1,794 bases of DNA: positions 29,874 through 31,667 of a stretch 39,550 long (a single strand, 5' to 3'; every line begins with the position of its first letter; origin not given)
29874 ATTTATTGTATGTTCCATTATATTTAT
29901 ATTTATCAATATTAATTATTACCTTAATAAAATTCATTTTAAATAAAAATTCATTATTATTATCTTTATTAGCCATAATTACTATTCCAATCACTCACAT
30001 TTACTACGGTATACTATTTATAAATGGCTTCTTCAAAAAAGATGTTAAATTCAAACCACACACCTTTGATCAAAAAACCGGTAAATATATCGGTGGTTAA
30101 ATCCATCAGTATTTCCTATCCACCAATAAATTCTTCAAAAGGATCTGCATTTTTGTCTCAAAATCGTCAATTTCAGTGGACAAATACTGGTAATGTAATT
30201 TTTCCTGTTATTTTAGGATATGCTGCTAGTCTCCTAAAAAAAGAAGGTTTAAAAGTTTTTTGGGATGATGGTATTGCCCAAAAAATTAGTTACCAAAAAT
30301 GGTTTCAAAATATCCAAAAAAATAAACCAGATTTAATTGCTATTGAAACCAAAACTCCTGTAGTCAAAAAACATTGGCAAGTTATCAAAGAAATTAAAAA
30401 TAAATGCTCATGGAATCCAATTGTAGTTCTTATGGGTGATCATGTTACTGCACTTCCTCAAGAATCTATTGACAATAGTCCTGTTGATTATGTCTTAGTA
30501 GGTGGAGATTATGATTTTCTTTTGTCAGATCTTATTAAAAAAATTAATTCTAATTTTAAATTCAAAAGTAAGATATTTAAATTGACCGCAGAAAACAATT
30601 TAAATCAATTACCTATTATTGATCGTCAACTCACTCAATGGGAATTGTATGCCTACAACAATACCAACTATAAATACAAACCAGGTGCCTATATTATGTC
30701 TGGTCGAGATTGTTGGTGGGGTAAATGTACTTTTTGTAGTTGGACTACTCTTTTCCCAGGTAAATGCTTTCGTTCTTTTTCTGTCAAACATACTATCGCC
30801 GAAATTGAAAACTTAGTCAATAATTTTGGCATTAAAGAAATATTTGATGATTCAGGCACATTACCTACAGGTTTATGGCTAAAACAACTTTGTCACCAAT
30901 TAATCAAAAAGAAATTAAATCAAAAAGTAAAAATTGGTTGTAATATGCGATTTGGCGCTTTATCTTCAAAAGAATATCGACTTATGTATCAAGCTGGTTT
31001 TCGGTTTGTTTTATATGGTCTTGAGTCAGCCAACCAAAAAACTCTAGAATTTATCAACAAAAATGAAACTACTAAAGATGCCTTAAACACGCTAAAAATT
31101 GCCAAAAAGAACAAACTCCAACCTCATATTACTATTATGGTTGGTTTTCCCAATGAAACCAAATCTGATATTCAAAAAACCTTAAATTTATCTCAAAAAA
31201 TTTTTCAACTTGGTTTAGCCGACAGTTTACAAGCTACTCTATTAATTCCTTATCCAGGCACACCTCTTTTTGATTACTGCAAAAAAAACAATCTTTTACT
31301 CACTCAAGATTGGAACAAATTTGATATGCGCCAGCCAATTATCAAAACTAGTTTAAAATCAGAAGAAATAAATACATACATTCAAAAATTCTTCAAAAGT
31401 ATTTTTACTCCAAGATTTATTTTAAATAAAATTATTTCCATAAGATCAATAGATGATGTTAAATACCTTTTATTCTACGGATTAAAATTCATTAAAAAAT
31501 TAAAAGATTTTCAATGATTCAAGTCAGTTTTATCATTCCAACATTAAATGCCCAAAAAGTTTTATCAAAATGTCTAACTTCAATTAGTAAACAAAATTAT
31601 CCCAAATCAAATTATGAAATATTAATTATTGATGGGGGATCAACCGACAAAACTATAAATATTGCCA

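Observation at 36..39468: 39-kb, 33-gene locus in which 26 genes are glycosyltransferases, 13 of them polytopic GT-C-like enzymes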

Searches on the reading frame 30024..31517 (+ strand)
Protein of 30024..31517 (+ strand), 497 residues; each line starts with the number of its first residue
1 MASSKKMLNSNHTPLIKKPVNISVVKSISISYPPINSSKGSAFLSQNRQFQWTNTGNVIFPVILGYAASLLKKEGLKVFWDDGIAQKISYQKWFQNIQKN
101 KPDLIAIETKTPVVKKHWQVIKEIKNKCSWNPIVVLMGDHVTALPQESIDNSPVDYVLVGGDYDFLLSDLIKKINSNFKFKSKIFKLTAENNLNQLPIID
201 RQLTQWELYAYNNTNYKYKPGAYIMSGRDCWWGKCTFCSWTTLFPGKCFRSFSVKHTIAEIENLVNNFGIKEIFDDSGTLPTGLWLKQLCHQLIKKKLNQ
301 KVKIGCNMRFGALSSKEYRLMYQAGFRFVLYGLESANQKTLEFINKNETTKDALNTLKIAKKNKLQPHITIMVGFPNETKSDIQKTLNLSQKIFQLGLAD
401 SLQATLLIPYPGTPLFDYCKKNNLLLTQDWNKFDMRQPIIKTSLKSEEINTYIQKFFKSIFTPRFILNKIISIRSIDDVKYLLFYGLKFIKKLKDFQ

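Call 5: search_protein_families(library=pfam, proteins=[window:30024-31517:+], max_evalue=0.01)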
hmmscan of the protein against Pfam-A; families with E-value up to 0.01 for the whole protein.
window:30024-31517:+ (497 aa): 2 families
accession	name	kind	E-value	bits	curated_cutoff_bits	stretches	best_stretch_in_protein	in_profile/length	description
PF04055.27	Radical_SAM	-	1.5e-15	58.2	29.5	1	228-389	5-165/166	Radical SAM superfamily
PF02310.24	B12-binding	-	0.0001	22.6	32.1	1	55-160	8-111/121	B12 binding domain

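Call 35: search_protein_families(library=ncbifam, proteins=[window:30024-31517:+], max_evalue=0.001)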
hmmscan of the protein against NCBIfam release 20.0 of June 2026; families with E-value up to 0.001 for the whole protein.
window:30024-31517:+ (497 aa): 25 families
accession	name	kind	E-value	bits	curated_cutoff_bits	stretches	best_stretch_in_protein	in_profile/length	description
TIGR03471.1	HpnJ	equivalog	2.2e-37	129.1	577.6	1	59-491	32-465/472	hopanoid biosynthesis associated radical SAM protein HpnJ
TIGR02026.1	BchE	equivalog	2.2e-31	109.3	481.35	1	61-462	22-429/497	magnesium-protoporphyrin IX monomethyl ester anaerobic oxidative cyclase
TIGR04072.2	rSAM_ladder_B12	equivalog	1.7e-26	92.8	360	1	58-458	15-409/443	lipid biosynthesis B12-binding/radical SAM protein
TIGR04013.1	B12_SAM_MJ_1487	hypoth_equivalog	8.7e-24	84.1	251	2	329-418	269-356/382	TIGR04013 family B12-binding domain/radical SAM domain-containing protein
TIGR04479.1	bcpD_PhpK_rSAM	subfamily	4.1e-19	68.3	600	1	200-390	224-406/504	PhpK family radical SAM P-methyltransferase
TIGR03975.1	rSAM_ocin_1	subfamily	6.5e-17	61.2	281.85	1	187-394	228-431/606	RiPP maturation radical SAM C-methyltransferase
TIGR04385.1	B12_rSAM_cofa1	equivalog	2.4e-14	53.4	450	1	190-398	167-369/438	B12 lower ligand biosynthesis radical SAM protein BzaD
TIGR04367.1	HpnR_B12_rSAM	equivalog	3.5e-14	52.2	650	1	86-454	45-406/490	hopanoid C-3 methylase HpnR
TIGR04014.1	B12_SAM_MJ_0865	equivalog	5.3e-14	51.9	360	1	222-419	161-358/434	methyl-coenzyme M reductase glutamine C-methyltransferase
NF033070.1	rSAM_AprD4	equivalog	1.3e-12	47.4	500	1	234-444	208-414/456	AprD4 family radical SAM diol-dehydratase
NF050148.1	rSAM_ApyD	equivalog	1.8e-12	46.5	750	1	97-418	70-392/645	RiPP biosynthesis radical SAM protein ApyD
NF038361.1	rSAM_Sden_1168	equivalog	2.2e-10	39.7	575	1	192-457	249-512/560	Sden_1168 family B12-binding radical SAM P-methyltransferase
TIGR04295.1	B12_rSAM_oligo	hypoth_equivalog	9.2e-10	37.8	400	1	60-417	24-382/422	TIGR04295 family B12-binding domain-containing radical SAM protein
NF040546.1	rSAM_CUAEP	equivalog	1.7e-08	33.6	500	1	142-432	87-381/468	CUAEP/CCAEP-tail radical SAM (seleno)protein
TIGR03960.1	rSAM_fuse_unch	hypoth_equivalog_domain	2.4e-07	29.7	462.3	1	228-395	260-426/605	TIGR03960 family B12-binding radical SAM protein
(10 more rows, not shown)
